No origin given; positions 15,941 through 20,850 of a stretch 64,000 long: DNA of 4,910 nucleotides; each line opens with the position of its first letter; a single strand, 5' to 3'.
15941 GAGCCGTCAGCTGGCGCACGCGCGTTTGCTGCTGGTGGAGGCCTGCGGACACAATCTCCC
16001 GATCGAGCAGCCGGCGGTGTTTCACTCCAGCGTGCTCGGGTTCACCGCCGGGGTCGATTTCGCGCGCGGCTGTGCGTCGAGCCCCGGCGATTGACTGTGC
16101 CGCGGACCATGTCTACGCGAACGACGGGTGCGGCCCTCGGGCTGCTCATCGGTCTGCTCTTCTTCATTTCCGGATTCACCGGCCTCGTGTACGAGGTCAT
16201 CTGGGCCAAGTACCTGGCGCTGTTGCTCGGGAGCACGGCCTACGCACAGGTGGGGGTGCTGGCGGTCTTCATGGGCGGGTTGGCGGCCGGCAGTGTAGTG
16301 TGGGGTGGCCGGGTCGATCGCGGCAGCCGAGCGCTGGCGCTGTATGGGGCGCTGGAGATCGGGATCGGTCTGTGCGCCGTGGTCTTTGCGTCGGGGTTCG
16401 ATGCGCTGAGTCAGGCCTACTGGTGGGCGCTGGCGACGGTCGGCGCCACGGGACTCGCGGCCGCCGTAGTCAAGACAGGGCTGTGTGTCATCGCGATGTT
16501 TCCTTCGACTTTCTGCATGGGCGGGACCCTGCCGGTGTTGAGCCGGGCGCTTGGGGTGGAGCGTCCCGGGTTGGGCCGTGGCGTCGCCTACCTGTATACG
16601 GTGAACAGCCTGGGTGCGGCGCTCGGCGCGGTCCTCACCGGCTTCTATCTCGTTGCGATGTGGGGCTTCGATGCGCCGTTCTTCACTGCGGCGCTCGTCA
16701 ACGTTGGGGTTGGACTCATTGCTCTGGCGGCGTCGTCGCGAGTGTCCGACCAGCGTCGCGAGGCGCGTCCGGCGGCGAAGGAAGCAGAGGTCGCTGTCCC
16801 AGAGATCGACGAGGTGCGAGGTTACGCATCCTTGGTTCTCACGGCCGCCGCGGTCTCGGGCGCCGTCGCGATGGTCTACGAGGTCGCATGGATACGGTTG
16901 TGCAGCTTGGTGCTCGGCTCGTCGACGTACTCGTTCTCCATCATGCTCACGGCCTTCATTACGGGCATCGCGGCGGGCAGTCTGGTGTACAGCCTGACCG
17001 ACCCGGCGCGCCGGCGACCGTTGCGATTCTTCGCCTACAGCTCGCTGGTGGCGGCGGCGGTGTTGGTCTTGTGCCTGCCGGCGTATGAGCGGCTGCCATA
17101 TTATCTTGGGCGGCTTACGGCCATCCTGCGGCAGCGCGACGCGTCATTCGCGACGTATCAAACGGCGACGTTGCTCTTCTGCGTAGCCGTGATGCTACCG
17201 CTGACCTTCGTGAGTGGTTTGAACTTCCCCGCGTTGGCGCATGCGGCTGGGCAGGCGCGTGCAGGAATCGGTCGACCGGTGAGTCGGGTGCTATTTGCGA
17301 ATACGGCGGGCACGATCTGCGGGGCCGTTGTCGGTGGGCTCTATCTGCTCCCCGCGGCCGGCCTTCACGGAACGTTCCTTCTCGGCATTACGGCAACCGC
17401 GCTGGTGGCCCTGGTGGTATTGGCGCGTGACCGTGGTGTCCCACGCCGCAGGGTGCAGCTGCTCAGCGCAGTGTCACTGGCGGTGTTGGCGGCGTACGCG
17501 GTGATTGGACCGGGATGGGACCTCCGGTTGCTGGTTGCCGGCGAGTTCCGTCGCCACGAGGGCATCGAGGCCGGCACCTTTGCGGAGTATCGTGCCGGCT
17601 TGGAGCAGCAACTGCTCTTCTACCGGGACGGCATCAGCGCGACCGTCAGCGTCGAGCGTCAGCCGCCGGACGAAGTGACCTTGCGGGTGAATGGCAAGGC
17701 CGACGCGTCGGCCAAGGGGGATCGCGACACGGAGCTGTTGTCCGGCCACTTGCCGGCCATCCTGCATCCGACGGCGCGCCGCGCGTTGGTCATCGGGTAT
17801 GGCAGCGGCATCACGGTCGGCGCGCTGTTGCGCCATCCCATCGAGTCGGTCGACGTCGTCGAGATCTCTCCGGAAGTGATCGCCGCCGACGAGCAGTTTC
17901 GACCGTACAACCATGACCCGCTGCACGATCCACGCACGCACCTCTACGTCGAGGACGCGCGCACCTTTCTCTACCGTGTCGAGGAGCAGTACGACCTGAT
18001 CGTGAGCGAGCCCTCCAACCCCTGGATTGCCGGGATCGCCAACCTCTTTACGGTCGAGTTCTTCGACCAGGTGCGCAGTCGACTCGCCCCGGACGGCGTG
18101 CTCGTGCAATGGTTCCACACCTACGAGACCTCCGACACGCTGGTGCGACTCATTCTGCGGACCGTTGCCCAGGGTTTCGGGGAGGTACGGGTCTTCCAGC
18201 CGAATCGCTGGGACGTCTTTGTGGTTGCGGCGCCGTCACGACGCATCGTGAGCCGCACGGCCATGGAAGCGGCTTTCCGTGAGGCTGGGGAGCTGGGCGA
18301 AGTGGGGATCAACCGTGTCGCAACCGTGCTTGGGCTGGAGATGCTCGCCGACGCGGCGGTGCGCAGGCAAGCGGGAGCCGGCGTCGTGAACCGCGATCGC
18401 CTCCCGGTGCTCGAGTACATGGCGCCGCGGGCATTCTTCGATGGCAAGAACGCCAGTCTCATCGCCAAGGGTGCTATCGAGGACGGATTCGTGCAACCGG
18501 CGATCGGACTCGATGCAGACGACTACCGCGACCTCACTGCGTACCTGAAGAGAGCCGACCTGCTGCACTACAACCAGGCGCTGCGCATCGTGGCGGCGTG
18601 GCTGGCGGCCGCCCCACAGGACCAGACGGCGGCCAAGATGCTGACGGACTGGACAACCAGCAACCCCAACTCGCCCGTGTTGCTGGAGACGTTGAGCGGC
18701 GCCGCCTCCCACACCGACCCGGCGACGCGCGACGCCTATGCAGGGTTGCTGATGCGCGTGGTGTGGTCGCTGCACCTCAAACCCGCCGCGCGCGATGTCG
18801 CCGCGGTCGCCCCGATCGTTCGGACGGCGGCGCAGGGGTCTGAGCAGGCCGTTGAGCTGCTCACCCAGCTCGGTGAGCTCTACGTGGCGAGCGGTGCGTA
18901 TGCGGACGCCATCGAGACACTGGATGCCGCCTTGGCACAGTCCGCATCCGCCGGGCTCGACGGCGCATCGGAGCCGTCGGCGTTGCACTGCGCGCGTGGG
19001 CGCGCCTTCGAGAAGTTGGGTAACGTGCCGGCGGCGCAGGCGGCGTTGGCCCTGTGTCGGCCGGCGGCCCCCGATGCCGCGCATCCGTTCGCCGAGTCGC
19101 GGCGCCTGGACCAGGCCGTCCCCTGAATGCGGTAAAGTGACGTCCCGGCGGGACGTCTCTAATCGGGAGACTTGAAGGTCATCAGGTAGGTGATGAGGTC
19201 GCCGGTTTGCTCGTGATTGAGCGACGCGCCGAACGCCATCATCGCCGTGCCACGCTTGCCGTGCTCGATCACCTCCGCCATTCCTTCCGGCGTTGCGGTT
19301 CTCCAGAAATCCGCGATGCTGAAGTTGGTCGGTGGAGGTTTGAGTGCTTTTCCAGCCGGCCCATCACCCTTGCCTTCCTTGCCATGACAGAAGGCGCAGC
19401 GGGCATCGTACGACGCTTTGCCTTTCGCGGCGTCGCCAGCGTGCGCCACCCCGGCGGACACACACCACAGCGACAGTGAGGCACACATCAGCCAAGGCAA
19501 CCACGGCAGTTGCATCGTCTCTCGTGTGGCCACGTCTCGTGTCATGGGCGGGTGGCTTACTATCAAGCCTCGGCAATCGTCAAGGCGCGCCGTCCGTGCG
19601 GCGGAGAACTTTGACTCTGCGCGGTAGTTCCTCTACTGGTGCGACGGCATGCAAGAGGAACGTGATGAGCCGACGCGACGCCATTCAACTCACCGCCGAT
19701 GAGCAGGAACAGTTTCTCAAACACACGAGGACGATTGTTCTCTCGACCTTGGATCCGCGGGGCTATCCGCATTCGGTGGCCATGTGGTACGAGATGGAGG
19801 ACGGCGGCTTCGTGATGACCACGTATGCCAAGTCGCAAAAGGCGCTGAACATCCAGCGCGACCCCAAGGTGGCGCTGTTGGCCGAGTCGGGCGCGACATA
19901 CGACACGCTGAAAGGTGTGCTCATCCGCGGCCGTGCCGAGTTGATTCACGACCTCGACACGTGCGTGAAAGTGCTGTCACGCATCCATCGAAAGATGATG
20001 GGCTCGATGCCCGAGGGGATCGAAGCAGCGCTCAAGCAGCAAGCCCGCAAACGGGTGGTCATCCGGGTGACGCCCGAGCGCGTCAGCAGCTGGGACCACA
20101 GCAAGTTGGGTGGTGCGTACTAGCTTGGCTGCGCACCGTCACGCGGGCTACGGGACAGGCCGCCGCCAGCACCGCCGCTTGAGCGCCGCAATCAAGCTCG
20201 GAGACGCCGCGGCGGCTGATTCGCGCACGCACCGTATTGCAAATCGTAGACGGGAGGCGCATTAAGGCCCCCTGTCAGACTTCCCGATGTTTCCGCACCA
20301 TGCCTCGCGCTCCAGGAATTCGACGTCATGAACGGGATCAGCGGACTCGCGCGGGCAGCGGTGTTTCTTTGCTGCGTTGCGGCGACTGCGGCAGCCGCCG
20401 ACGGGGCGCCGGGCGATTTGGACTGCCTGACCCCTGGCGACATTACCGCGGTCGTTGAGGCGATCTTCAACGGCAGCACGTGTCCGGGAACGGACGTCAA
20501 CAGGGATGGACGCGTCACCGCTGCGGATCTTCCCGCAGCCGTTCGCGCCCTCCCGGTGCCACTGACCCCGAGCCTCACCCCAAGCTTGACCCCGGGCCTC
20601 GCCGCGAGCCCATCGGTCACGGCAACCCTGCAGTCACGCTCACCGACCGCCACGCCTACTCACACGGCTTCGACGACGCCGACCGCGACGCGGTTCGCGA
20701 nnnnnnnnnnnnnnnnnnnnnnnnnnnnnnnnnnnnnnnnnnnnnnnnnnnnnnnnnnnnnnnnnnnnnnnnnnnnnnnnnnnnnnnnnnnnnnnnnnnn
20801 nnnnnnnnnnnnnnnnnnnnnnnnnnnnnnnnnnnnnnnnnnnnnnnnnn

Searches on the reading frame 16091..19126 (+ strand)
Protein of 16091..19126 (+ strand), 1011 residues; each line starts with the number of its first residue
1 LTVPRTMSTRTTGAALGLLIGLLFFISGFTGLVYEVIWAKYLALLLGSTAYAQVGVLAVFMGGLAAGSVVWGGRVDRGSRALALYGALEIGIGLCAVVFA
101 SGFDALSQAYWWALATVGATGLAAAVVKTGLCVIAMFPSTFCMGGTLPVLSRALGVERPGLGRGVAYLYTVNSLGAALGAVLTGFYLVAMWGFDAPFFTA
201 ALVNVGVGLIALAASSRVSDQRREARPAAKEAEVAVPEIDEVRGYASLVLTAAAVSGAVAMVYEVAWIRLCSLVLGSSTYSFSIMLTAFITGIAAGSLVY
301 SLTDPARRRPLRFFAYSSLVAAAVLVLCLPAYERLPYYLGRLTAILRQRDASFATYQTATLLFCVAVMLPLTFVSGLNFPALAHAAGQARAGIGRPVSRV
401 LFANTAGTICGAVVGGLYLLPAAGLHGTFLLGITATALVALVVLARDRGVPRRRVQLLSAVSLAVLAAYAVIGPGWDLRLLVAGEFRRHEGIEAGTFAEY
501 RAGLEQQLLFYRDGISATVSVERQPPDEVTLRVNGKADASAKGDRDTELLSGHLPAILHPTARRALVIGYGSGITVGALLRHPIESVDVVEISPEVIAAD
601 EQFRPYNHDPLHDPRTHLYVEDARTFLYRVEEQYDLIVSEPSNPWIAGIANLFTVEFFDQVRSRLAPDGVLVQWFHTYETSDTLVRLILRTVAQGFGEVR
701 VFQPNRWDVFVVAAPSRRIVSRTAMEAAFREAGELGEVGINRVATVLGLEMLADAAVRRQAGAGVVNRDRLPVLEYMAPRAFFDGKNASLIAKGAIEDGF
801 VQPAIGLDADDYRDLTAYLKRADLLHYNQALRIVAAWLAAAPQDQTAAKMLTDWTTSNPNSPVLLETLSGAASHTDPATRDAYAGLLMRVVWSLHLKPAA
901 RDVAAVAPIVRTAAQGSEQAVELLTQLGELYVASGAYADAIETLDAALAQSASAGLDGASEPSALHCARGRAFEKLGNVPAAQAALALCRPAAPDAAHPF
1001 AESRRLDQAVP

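Call 15: search_protein_families(library=pfam, proteins=[window:16091-19126:+], max_evalue=0.001)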
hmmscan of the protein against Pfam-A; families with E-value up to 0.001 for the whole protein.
window:16091-19126:+ (1011 aa): 3 families
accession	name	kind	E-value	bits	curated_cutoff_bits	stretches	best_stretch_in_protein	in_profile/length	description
PF01564.23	Spermine_synth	-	9.5e-21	74.6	22.9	1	552-700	9-157/186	Spermine/spermidine synthase domain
PF07690.21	MFS_1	-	1.6e-08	34.3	33.4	1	23-340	4-299/347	Major Facilitator Superfamily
PF08242.18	Methyltransf_12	-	0.00052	21.1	30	0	566-671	1-98/98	Methyltransferase domain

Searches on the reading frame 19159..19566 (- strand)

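Call 15: search_protein_families(library=pfam, proteins=[window:19159-19566:-], max_evalue=0.001)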
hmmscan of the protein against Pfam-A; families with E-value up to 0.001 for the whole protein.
window:19159-19566:- (135 aa): 2 families
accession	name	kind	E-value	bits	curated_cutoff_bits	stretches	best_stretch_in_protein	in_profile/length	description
PF13442.11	Cytochrome_CBB3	-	6.3e-12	46.1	27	1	45-128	2-68/68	Cytochrome C oxidase, cbb3-type, subunit III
PF00034.26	Cytochrom_C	-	1.5e-10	42.7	21.3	1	46-130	1-88/90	Cytochrome c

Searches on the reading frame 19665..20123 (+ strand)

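Call 15: search_protein_families(library=pfam, proteins=[window:19665-20123:+], max_evalue=0.001)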
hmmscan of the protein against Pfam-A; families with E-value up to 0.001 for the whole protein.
window:19665-20123:+ (152 aa): 2 families
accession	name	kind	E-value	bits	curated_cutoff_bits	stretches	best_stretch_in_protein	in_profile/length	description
PF01243.27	PNPOx_N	-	2e-22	80.2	28.1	1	12-143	3-119/120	Pyridoxamine 5'-phosphate oxidase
PF12900.13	Pyridox_ox_2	-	8e-08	32.8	27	1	11-141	2-137/140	Pyridoxamine 5'-phosphate oxidase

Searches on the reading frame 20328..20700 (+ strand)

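Call 70: search_protein_families(library=pfam, proteins=[window:20328-20700:+], max_evalue=0.1)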
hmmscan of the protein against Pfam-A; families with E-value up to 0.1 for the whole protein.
window:20328-20700:+ (124 aa): 1 family
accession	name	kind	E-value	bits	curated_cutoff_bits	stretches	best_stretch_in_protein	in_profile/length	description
PF00404.24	Dockerin_1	-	0.0073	16.9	22.9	1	56-68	37-49/57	Dockerin type I domain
